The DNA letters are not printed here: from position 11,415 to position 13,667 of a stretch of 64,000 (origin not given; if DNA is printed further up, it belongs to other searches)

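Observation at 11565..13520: Full-length GlgX/isoamylase homolog that has lost all three catalytic carboxylate motifs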

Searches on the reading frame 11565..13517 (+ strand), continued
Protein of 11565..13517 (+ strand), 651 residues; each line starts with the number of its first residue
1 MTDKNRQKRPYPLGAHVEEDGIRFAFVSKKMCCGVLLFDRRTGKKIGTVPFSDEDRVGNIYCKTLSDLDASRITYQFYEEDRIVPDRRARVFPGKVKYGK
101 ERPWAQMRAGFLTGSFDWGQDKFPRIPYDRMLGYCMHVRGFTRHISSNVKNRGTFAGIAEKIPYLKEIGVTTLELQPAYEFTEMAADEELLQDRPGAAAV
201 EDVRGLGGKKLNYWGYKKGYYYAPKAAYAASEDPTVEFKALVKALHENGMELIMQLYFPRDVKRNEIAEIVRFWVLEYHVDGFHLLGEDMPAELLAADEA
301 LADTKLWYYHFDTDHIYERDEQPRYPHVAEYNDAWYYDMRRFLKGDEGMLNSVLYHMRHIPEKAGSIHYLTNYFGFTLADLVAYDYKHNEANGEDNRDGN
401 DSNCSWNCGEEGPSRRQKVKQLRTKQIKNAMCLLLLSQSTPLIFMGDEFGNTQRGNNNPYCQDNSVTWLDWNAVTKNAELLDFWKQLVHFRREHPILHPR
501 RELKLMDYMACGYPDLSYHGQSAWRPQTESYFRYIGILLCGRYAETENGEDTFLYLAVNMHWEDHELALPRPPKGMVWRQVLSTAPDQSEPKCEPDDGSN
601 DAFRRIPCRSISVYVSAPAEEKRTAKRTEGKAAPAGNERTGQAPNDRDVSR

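Call 15: find_related_loci(query=A1, collection=genome_contigs, flank=10000)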
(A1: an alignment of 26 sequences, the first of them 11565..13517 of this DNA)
Query A1 (651 aa) in genome_contigs; peptide patterns used: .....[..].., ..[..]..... (x = any residue, [..] = any of these).
599 stretches matched a pattern (row limit reached: there are more); 547 encode a relative of the query (tblastn E <= 1e-3); the best 80 are kept; 80 distinct loci.
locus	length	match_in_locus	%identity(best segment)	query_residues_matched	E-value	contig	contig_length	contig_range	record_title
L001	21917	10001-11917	80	1-640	0e+0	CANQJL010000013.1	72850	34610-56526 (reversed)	MAG: uncultured Acetatifactor sp. isolate Lapin-032__bin120 genome assembly, contig: Lapin-032__NODE_620_length_72850_co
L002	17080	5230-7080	70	1-626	0e+0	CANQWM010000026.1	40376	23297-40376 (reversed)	MAG: uncultured Acetatifactor sp. isolate Lapin-012__bin95 genome assembly, contig: Lapin-012__NODE_1628_length_40376_co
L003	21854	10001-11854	65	1-619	0e+0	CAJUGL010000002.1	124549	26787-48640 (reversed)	MAG TPA_asm: uncultured Acetatifactor sp. isolate MGBC140040 genome assembly, contig: MGBC140040.2, whole genome shotgun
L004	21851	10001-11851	66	1-617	0e+0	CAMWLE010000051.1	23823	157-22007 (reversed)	MAG TPA_asm: uncultured bacterium isolate SRR14411328_bin.10_metawrap_v1.3_MAG genome assembly, contig: NODE.722_length_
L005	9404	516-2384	65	1-620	0e+0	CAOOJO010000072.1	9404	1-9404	MAG TPA_asm: uncultured Acetatifactor sp. isolate MGBC123582 genome assembly, contig: MGBC123582.72, whole genome shotgu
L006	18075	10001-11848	67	1-618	0e+0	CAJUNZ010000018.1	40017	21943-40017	MAG TPA_asm: uncultured Acetatifactor sp. isolate MGBC162151 genome assembly, contig: MGBC162151.18, whole genome shotgu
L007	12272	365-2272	61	6-638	0e+0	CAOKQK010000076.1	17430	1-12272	MAG TPA_asm: uncultured Lachnospiraceae bacterium isolate SRR17684646_bin.65_metawrap_v1.3_MAG genome assembly, contig:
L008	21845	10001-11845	64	1-616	0e+0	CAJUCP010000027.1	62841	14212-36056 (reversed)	MAG TPA_asm: uncultured Acetatifactor sp. isolate MGBC130908 genome assembly, contig: MGBC130908.27, whole genome shotgu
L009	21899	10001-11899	60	9-631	0e+0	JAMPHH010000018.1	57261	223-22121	MAG: Muribaculum sp. isolate NALB_7961_21 Scaffold_#18__SCF_018___57261_bp, whole genome shotgun sequence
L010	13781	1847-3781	57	1-639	0e+0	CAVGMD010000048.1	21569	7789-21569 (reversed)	Bacteroidaceae bacterium isolate G02649-L1_cleanbin_000051 genome assembly, contig: Spades_G02649-L1_contig_1749, whole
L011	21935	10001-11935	58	8-631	0e+0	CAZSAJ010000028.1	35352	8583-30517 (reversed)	MAG TPA_asm: uncultured Acetatifactor sp. isolate SRP199465_co2_72 genome assembly, contig: NODE_2833_length_35352_cov_1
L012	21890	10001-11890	57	9-619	0e+0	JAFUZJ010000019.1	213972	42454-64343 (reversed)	MAG: Lachnospiraceae bacterium isolate RGIG4964 Roe_deer_Rumen-4__c57149, whole genome shotgun sequence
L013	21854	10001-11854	56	1-616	0e+0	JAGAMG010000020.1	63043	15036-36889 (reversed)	MAG: Lachnospiraceae bacterium isolate RGIG8571 Water_deer_Cecum-3__c291817, whole genome shotgun sequence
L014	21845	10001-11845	57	1-628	0e+0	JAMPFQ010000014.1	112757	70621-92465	MAG: Lachnospiraceae bacterium isolate NALB_7861_4 Scaffold_#14__SCF_014___112757_bp, whole genome shotgun sequence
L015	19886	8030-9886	57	1-631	0e+0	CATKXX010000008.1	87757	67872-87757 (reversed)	MAG TPA_asm: uncultured Acetatifactor sp. isolate MGG03702_1680015492 genome assembly, contig: ERR2844016_682, whole gen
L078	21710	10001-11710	42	7-585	4e-148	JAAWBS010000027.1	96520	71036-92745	MAG: Hungatella sp. isolate ABMPRH_203_1 k141_308963, whole genome shotgun sequence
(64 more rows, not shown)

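Call 28: find_homologous_proteins(query=L078:9974-11986:+, max_evalue=1e-10)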
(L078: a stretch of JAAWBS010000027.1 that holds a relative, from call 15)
Query L078:9974-11986:+ (671 aa): 8000 proteins with E <= 1e-10 among 8000 candidates; the best 120 are listed.
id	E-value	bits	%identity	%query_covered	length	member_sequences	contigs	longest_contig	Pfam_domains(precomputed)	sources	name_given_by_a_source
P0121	0.0e+0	1362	87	96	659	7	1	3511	PF02922.25,PF00128.32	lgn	-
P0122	0.0e+0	1199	78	93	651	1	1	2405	PF02922.25,PF00128.32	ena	-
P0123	0.0e+0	1197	75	96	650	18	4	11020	PF02922.25,PF00128.32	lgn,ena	-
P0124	0.0e+0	1158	75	94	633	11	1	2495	PF02922.25,PF00128.32,PF21331.5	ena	-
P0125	0.0e+0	1154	72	95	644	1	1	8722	PF00128.32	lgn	-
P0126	0.0e+0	1154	75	93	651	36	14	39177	PF02922.25,PF00128.32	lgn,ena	-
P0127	0.0e+0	1152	75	92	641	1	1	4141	PF02922.25,PF00128.32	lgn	-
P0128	0.0e+0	1152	74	93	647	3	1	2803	PF02922.25,PF00128.32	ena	-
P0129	0.0e+0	1150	74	93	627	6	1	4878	PF00128.32,PF21331.5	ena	-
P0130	0.0e+0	1147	73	95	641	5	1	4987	PF02922.25,PF00128.32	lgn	-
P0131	0.0e+0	1146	74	95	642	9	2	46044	PF02922.25,PF00128.32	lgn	-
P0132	0.0e+0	1145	74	93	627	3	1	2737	PF00128.32,PF21331.5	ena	-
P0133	0.0e+0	1142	73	94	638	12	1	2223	PF00128.32,PF21331.5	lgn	-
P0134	0.0e+0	1141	75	92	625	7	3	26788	PF02922.25,PF00128.32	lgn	-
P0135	0.0e+0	1137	72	94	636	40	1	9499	PF00128.32,PF21331.5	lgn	-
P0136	0.0e+0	1128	74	92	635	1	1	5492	PF02922.25,PF00128.32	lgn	-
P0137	0.0e+0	1127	74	93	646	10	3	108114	PF02922.25,PF00128.32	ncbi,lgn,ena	-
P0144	1.1e-272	924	63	92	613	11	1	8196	PF02922.25,PF00128.32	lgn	-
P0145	9.8e-272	921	61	92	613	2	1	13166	PF02922.25,PF00128.32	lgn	-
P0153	1.3e-266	904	59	94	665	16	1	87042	PF02922.25,PF00128.32,PF21331.5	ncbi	-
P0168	6.6e-255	866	59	90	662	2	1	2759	PF02922.25,PF00128.32,PF21331.5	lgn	-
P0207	2.0e-244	831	55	94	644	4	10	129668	PF02922.25,PF00128.32,PF21331.5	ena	-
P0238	4.3e-241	820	55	92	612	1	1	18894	PF02922.25,PF00128.32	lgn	-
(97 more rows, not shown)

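Call 33: search_protein_representatives(protein=window:11565-13517:+)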
Query: 651 residues. Proteins with E-value up to 0.001 (for the whole library): 10703; up to 1e-10: 5688; up to 1e-30: 1565. The best 150 are listed.
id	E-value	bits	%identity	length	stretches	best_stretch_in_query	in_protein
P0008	0.0e+00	1111.2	71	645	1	1-638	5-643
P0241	1.4e-273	925.7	62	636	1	1-632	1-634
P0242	3.0e-184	630.5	49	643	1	9-588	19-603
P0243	1.2e-181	621.9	51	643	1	20-614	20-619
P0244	1.1e-175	602.2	48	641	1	14-598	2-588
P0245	3.2e-172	590.8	45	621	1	9-584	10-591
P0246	6.3e-170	583.2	47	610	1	9-587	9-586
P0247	1.9e-166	571.7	48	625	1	10-620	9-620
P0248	1.3e-165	568.9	44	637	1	8-617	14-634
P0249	2.5e-163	561.3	45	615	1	14-616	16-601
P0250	2.1e-162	558.3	45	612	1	10-586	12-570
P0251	6.0e-161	553.5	47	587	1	7-580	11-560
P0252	1.5e-159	548.9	42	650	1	8-627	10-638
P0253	3.8e-159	547.5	46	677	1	8-631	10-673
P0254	9.3e-159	546.3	47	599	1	11-589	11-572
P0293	1.8e-141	489.1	42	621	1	11-587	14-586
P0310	4.2e-135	468.1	43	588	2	209-571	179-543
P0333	5.5e-128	444.6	43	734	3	208-641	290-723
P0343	1.4e-125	436.6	43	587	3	331-587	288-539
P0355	6.2e-122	424.6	43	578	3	319-590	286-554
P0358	3.1e-121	422.2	35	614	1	14-590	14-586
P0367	6.4e-119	414.6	38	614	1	4-592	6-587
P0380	5.8e-117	408.1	37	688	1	19-628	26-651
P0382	9.7e-117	407.4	38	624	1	14-598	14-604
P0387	1.7e-116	406.6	36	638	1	29-627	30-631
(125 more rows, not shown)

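Call 39: predict_structure(alignment_id=A2)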
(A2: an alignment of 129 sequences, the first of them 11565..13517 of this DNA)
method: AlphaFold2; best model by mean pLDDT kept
length: 651 residues; sequences in the alignment: 129
mean_pLDDT: 83.8   pTM: 0.87
mean pLDDT of the five models: 83.8, 83.7, 82.8, 82.3, 81.7
residues with pLDDT >= 90: 376; 70-90: 137; 50-70: 92; < 50: 46
segments of 3 or more residues with pLDDT < 50: 1-6, 446-459, 589-593, 632-643, 645-648
pLDDT, mean of each block of 10 residues (from residue 1): 47 88 95 97 97 94 95 97 95 89 92 92 95 90 84 95 93 93 80 66 61 82 95 95 98 96 94 97 94 95 96 90 89 91 91 95 93 70 68 53 67 81 91 95 62 40 54 68 94 94 92 93 88 95 77 93 93 91 79 52 90 94 58 46 47 51
secondary structure, 60 per line:
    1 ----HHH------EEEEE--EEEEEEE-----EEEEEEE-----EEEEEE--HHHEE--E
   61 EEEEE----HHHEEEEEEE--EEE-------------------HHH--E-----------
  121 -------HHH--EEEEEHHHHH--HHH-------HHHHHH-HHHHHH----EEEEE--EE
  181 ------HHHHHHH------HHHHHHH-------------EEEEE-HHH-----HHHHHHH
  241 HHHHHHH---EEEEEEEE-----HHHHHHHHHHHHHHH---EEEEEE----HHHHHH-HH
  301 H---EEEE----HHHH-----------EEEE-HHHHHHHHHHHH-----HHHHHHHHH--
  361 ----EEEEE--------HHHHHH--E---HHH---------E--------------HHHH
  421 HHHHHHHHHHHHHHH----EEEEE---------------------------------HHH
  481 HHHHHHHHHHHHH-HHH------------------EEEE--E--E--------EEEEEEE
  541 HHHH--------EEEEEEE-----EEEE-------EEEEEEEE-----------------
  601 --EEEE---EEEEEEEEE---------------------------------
elements in order: E14-18 E21-27 E33-39 E45-50 E60-65 E73-79 E82-84 E133-137 H138-142 H155-160 H162-167 E172-176 H187-193 H200-206 E220-224 H234-247 E251-258 H264-278 E282-287 H292-297 E305-308 H313-316 E328-331 H333-344 H350-358 E365-369 H378-383 H417-435 E440-444 H478-493 E516-519 E534-540 H541-544 E553-559 E565-568 E576-583 E603-606 E610-618

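Call 42: fold_search(model_id=the predicted structure, library=pdb)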
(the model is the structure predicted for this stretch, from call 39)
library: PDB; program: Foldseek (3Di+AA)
matches with E <= 10: 1530; with E <= 0.001: 511
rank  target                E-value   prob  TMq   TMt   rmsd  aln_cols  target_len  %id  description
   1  9j6x_B                4.9e-47  1.00  0.77  0.71   5.4       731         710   26  Cryo-EM structure of the rice isoamylase ISA1-ISA2 heterocomplex (released 2025-05-28)
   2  9j60_A                1.0e-46  1.00  0.77  0.76   4.4       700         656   26  Cryo-EM structure of the rice isoamylase ISA1 dimer (released 2025-05-28)
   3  9j60_B                1.5e-46  1.00  0.76  0.71   5.3       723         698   26  Cryo-EM structure of the rice isoamylase ISA1 dimer (released 2025-05-28)
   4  9j6x_A                9.7e-46  1.00  0.77  0.71   5.3       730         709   26  Cryo-EM structure of the rice isoamylase ISA1-ISA2 heterocomplex (released 2025-05-28)
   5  9xvg_B                3.6e-45  1.00  0.75  0.76   4.3       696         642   26  Maltoheptaose-incubated Arabidopsis ISA1-ISA1 homodimer (released 2026-04-08)
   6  9lfn_A                4.3e-45  1.00  0.77  0.73   5.3       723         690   26  Cryo-EM structure of the rice isoamylase ISA1-ISA2 heterocomplex incubated with Amylopectin (released 2025-05-28)
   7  4okd_A                5.7e-45  1.00  0.76  0.62   6.3       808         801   26  Crystal Structure of Chlamydomonas reinhardtii Isoamylase 1 (ISA1) in complex with maltoheptaose (released 2014-07-02)
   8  4okd_B                8.6e-45  1.00  0.75  0.63   6.0       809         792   25  Crystal Structure of Chlamydomonas reinhardtii Isoamylase 1 (ISA1) in complex with maltoheptaose (released 2014-07-02)
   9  9lfn_B                9.1e-45  1.00  0.77  0.71   5.3       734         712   25  Cryo-EM structure of the rice isoamylase ISA1-ISA2 heterocomplex incubated with Amylopectin (released 2025-05-28)
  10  4j7r_B                1.2e-44  1.00  0.75  0.62   6.4       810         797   26  Crystal Structure of Chlamydomonas reinhardtii Isoamylase 1 (ISA1) (released 2014-03-19)
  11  9xve_A                1.6e-44  1.00  0.75  0.76   4.2       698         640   26  Arabidopsis ISA1-ISA1 homodimer (released 2026-04-08)
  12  7u3d_B                2.0e-44  1.00  0.73  0.69   5.9       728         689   26  Structure of S. venezuelae GlgX-c-di-GMP-acarbose complex (4.6) (released 2022-10-05)
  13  9xvv_A                2.3e-44  1.00  0.76  0.69   6.3       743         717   26  Maltoheptaose-bound Arabidopsis ISA2-ISA1-ISA1 heterotrimer (released 2026-04-08)
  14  4j7r_A                2.7e-44  1.00  0.76  0.63   6.3       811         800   26  Crystal Structure of Chlamydomonas reinhardtii Isoamylase 1 (ISA1) (released 2014-03-19)
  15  9xvg_A                3.0e-44  1.00  0.76  0.76   4.1       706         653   26  Maltoheptaose-incubated Arabidopsis ISA1-ISA1 homodimer (released 2026-04-08)
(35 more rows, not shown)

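Call 44: search_protein_families(library=phrogs, proteins=[window:11565-13517:+], max_evalue=0.01)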
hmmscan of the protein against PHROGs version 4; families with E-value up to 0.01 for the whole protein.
window:11565-13517:+ (651 aa): 0 families

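Call 61: list_cluster_members(proteins=[P0358, P0380, P0387, P0343, P0355, P0310, P0293, P0333, P0367, P0382])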
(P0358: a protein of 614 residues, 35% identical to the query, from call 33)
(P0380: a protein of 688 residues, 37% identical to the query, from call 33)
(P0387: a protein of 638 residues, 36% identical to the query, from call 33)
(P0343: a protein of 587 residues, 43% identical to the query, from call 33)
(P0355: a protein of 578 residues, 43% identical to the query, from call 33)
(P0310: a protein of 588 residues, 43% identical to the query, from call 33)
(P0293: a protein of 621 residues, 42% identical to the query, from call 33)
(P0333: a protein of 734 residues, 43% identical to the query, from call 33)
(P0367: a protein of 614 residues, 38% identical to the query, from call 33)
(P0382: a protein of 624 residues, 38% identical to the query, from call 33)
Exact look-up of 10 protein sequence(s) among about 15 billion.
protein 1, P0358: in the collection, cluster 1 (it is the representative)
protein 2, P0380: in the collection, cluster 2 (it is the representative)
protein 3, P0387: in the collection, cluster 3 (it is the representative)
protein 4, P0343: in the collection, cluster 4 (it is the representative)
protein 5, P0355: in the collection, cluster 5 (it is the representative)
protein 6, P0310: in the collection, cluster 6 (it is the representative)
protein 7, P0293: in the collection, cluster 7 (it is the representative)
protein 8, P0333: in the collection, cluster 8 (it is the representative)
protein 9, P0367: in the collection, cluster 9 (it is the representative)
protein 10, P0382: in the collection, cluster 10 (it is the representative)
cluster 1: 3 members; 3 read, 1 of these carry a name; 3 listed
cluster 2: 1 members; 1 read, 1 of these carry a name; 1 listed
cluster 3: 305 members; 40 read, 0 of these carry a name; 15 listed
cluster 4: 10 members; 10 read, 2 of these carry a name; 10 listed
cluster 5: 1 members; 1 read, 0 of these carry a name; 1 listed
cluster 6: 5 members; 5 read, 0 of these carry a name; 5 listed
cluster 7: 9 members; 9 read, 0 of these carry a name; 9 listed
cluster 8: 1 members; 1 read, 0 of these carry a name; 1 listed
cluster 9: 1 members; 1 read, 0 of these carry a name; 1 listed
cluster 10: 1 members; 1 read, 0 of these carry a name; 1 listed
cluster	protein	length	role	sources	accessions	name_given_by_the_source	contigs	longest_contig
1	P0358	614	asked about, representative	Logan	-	-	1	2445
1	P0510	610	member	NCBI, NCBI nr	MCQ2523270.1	MAG: alpha-amylase family glycosyl hydrolase [Lachnospiraceae bacterium] | alpha-amylase family glycosyl hydrolase [Lachnospiraceae bacterium]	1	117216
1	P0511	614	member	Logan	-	-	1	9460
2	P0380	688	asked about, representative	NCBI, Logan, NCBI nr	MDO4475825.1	MAG: hypothetical protein Q4B59_03490 [Lachnospiraceae bacterium] | hypothetical protein [Lachnospiraceae bacterium]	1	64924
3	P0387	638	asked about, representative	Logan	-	-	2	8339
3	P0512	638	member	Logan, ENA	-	-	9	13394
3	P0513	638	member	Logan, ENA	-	-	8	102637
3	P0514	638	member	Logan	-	-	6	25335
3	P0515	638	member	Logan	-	-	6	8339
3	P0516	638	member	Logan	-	-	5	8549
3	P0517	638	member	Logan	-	-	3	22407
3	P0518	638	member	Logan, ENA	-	-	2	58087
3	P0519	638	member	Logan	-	-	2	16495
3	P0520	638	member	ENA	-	-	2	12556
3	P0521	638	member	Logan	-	-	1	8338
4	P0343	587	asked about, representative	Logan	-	-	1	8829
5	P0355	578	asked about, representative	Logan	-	-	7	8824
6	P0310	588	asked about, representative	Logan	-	-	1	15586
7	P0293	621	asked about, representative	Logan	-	-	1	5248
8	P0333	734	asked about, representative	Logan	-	-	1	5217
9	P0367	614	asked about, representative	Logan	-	-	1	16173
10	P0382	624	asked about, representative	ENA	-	-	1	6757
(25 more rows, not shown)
